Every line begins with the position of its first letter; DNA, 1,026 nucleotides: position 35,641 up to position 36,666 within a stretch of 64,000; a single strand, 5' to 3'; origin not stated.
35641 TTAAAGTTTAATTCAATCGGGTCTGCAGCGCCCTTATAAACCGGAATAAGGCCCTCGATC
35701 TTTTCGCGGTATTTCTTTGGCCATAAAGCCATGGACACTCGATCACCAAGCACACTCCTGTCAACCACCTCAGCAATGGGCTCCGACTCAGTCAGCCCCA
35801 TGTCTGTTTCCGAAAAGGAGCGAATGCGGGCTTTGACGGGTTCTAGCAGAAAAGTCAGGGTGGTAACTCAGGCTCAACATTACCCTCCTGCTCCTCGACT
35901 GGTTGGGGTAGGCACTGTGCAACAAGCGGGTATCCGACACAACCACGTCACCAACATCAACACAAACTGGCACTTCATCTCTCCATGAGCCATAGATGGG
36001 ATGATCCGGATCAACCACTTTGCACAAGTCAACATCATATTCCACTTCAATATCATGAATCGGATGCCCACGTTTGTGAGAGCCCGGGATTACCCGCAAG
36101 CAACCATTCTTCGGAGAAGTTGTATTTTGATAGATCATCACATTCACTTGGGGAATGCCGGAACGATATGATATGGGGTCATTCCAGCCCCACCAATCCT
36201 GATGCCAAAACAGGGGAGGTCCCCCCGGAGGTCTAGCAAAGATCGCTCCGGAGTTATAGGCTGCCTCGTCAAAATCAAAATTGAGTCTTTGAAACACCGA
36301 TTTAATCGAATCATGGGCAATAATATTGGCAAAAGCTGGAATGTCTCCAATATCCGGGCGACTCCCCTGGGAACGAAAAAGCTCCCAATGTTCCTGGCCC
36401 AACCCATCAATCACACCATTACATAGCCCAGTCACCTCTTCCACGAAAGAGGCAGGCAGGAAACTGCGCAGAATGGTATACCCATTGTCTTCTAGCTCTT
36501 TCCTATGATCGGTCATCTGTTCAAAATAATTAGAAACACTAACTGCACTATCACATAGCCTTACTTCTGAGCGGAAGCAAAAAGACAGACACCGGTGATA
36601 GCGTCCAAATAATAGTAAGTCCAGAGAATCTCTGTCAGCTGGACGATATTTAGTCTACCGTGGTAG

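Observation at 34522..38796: Divergently oriented pair of paralogous HxD...H proteins of unrecognised family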

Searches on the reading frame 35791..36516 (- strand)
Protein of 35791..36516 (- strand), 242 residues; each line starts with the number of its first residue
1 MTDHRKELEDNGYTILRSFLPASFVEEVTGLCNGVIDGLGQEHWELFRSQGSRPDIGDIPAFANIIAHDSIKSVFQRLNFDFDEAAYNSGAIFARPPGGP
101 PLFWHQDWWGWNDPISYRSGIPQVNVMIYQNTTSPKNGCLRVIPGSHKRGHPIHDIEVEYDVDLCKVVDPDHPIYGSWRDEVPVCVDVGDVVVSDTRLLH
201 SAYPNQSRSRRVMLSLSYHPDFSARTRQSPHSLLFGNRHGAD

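Call 4: search_protein_families(library=pfam, proteins=[window:35791-36516:-], max_evalue=1)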
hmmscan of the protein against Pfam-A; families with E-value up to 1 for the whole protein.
window:35791-36516:- (242 aa): 2 families
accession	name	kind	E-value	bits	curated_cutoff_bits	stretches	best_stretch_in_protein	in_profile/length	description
PF05721.19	PhyH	-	7.6e-23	82.3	22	1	9-211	2-211/213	Phytanoyl-CoA dioxygenase (PhyH)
PF13759.12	2OG-FeII_Oxy_5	-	0.17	12.7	27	1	180-215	64-99/101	Putative 2OG-Fe(II) oxygenase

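Call 8: search_protein_families(library=ncbifam, proteins=[window:35791-36516:-], max_evalue=0.1)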
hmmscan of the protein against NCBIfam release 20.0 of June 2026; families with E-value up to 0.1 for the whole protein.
window:35791-36516:- (242 aa): 3 families
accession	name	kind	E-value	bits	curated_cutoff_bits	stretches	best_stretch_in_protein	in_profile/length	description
TIGR01762.1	chlorin-enz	subfamily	0.00027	20.4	226.3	1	125-210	135-237/288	chlorinating enzyme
TIGR02408.1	ectoine_ThpD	equivalog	0.01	15.2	336.5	1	101-149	124-171/277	ectoine hydroxylase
NF052437.1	MPhHdxlPhnYGIM8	equivalog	0.016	14.7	500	1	125-219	131-214/260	methylphosphonate hydroxylase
